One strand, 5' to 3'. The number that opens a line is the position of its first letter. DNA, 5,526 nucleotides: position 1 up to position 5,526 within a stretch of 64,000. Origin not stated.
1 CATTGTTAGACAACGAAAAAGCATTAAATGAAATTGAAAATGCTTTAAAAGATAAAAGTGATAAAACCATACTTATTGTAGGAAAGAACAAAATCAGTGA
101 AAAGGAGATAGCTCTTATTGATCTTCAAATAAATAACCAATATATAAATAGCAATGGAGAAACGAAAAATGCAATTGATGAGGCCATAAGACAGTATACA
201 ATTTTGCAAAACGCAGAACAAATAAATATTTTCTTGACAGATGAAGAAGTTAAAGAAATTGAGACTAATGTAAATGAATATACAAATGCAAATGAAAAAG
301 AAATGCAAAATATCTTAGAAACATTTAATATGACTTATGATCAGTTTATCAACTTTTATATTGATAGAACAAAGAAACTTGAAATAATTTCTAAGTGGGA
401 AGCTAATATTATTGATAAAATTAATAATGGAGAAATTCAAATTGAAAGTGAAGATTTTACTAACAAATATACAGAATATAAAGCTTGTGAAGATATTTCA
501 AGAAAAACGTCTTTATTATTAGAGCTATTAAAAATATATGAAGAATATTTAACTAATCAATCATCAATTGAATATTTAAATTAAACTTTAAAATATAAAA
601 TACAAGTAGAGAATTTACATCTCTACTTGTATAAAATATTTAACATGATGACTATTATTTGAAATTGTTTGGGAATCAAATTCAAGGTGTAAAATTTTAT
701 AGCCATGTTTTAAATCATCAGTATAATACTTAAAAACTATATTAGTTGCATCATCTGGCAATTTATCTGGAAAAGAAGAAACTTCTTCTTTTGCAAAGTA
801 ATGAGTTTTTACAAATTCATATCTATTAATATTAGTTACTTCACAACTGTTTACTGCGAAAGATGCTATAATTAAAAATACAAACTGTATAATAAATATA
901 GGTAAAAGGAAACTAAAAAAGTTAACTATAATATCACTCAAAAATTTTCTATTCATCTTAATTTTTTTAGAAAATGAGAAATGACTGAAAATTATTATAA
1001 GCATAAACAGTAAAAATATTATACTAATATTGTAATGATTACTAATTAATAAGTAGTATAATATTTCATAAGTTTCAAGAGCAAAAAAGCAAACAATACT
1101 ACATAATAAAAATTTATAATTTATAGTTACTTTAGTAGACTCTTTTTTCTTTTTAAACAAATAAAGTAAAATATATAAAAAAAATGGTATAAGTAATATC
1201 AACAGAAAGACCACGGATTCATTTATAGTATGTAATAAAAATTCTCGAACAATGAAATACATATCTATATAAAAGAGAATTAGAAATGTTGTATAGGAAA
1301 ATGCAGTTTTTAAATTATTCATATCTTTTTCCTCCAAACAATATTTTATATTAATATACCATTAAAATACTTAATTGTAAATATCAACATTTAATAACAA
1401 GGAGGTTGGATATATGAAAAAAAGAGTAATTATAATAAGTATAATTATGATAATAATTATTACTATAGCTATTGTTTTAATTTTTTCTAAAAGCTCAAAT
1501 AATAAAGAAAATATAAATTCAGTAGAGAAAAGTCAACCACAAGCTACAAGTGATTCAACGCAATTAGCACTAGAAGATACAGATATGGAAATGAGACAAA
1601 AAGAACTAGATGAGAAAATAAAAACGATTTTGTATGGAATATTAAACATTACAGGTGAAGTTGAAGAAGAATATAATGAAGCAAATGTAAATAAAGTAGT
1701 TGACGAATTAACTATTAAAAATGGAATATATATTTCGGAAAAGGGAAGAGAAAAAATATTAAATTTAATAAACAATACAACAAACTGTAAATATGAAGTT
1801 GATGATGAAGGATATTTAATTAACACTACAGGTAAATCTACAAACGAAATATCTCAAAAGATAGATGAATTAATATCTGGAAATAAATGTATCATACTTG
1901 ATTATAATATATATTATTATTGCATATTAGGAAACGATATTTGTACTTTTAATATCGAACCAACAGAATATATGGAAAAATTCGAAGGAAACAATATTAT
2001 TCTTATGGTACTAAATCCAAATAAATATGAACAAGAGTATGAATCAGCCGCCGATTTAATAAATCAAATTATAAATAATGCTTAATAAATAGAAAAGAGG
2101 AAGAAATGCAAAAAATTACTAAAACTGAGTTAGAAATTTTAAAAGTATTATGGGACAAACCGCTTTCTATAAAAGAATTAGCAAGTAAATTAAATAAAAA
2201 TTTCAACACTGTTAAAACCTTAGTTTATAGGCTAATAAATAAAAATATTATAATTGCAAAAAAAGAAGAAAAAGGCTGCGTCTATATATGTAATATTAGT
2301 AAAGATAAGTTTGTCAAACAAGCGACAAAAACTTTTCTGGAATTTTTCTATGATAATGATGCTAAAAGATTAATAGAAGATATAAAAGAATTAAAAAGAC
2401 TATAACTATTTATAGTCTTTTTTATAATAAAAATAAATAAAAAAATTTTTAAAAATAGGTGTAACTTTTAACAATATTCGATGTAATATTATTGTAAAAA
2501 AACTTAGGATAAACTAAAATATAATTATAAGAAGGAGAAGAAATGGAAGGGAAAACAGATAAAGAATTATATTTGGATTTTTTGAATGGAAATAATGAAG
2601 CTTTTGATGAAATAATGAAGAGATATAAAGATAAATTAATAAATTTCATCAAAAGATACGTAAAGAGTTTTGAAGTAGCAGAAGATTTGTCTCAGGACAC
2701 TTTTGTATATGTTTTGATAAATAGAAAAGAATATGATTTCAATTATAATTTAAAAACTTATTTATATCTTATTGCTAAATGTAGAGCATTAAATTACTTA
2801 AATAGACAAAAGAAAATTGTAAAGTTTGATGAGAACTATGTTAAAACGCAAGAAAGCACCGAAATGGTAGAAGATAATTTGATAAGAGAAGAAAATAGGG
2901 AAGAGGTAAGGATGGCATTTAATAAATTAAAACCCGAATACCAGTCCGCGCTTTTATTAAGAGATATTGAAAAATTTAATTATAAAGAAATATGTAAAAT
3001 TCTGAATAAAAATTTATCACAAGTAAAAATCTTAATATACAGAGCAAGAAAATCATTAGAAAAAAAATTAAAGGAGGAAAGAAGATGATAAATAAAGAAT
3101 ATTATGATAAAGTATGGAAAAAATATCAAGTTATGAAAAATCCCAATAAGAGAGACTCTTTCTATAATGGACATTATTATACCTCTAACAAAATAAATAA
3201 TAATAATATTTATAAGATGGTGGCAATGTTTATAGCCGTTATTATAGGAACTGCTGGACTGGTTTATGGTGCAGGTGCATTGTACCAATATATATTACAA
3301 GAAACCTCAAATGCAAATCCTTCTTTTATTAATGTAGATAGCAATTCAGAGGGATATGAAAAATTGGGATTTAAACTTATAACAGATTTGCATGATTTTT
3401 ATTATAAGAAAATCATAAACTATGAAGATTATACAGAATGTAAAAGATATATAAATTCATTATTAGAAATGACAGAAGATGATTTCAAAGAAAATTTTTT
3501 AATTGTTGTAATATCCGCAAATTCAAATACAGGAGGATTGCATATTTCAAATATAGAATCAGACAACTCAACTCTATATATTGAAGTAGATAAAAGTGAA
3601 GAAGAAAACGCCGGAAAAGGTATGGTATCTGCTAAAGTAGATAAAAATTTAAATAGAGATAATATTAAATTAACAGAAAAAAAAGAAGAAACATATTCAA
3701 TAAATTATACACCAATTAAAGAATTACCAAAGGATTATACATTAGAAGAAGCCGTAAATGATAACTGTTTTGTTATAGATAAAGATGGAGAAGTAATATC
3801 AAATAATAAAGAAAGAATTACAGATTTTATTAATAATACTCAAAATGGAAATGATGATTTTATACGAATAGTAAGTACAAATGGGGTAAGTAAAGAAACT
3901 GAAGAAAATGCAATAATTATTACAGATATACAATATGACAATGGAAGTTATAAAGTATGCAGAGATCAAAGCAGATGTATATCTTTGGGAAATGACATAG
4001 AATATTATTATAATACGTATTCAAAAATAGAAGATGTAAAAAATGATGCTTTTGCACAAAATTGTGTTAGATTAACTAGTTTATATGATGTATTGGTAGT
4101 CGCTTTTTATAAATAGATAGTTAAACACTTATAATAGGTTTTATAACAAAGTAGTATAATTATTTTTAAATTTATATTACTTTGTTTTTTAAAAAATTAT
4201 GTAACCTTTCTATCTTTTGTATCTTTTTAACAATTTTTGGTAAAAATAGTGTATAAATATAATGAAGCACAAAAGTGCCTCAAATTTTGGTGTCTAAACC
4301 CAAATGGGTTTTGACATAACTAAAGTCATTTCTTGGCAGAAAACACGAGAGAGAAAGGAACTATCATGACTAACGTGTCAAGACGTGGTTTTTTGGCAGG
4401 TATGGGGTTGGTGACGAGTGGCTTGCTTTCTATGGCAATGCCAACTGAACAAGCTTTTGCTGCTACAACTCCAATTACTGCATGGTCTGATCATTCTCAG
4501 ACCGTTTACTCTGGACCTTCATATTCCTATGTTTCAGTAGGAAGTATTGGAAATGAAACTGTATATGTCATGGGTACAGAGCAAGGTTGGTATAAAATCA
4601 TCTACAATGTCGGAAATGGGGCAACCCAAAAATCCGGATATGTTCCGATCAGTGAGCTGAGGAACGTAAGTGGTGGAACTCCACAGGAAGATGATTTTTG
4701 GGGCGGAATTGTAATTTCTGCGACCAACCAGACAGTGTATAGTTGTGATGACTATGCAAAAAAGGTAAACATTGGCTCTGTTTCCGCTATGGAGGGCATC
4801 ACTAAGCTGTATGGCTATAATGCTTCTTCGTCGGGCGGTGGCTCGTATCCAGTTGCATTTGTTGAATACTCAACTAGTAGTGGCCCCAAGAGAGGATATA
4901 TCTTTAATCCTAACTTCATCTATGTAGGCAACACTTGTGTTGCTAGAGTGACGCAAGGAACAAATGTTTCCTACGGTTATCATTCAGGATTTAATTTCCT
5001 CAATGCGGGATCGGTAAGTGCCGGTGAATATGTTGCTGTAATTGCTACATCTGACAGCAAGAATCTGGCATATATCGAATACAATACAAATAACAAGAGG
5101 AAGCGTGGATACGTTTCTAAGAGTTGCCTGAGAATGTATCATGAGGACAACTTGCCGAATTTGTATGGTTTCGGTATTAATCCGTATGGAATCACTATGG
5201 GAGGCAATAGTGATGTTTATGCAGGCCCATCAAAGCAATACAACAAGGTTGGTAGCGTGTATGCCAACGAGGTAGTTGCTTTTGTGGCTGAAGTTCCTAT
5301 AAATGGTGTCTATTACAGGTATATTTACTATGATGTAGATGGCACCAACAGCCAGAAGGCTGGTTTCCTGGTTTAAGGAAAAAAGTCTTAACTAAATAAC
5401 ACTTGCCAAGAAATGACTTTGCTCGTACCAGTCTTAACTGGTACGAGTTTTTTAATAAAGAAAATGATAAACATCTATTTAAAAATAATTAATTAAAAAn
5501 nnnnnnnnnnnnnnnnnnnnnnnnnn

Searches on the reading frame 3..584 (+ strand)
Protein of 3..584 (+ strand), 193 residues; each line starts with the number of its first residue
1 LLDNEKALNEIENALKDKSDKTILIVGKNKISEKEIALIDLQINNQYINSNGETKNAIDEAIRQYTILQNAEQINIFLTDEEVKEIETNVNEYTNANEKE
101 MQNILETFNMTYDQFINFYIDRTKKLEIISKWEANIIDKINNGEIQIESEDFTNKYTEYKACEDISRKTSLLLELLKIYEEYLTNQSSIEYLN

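Call 74: search_protein_families(library=pfam, proteins=[window:3-584:+], max_evalue=0.001)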
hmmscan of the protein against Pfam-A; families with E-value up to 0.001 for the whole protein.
window:3-584:+ (193 aa): 0 families

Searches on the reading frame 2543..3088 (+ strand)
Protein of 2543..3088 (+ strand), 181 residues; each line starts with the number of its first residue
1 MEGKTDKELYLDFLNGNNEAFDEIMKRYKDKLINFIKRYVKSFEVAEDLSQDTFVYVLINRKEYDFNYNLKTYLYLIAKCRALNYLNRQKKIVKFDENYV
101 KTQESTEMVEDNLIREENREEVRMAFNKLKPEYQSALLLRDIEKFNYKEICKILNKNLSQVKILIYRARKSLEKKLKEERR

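Call 3: search_protein_families(library=pfam, proteins=[window:2543-3088:+], max_evalue=0.1)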
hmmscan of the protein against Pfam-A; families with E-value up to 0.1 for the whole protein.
window:2543-3088:+ (181 aa): 5 families
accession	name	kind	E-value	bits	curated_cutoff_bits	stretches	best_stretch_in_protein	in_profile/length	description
PF08281.18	Sigma70_r4_2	-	1.4e-13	50.7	25.7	1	119-172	1-54/54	Sigma-70, region 4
PF04542.20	Sigma70_r2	-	3e-12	46.6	24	1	25-91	2-70/71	Sigma-70 region 2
PF04545.22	Sigma70_r4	-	4.5e-05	23.3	24.1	1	125-172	1-48/50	Sigma-70, region 4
PF22233.2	PhyR_sigma-like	-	0.00017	21.7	27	1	128-173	3-48/50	Response regulator PhyR, sigma-like domain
PF13384.12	HTH_23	-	0.027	14.8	24.6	1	136-168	10-41/50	Homeodomain-like domain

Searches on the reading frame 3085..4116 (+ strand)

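Call 3: search_protein_families(library=pfam, proteins=[window:3085-4116:+], max_evalue=0.1)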
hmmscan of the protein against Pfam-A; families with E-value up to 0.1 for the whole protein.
window:3085-4116:+ (343 aa): 2 families
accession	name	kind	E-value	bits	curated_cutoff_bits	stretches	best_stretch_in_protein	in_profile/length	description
PF04444.19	Dioxygenase_N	-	0.0042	17.3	27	1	97-141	10-54/75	Catechol dioxygenase N terminus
PF14275.11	DUF4362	-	0.02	15.5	25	1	231-295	5-61/91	Domain of unknown function (DUF4362)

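Call 5: search_protein_families(library=padloc, proteins=[window:3085-4116:+], max_evalue=0.01)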
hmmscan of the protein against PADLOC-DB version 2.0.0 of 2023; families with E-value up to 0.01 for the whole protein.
window:3085-4116:+ (343 aa): 0 families

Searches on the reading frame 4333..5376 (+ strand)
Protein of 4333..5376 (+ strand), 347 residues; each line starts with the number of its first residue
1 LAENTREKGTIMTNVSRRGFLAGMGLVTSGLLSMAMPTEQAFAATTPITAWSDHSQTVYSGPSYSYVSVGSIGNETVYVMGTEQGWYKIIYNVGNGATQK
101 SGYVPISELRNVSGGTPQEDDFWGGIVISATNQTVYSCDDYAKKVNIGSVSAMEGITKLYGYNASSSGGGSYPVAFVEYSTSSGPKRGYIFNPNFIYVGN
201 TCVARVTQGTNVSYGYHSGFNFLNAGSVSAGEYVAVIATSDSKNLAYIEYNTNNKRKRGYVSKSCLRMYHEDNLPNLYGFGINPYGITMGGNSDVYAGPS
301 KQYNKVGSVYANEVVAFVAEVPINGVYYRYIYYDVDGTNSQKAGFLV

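Call 3: search_protein_families(library=pfam, proteins=[window:4333-5376:+], max_evalue=0.1)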
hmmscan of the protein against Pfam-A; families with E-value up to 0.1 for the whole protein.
window:4333-5376:+ (347 aa): 1 family
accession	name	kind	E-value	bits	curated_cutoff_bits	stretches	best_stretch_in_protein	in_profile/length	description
PF08239.17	SH3_3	-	1.8e-07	31.6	27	1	294-335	4-38/54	Bacterial SH3 domain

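Call 5: search_protein_families(library=padloc, proteins=[window:4333-5376:+], max_evalue=0.01)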
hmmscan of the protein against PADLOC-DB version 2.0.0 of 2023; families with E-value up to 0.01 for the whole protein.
window:4333-5376:+ (347 aa): 0 families
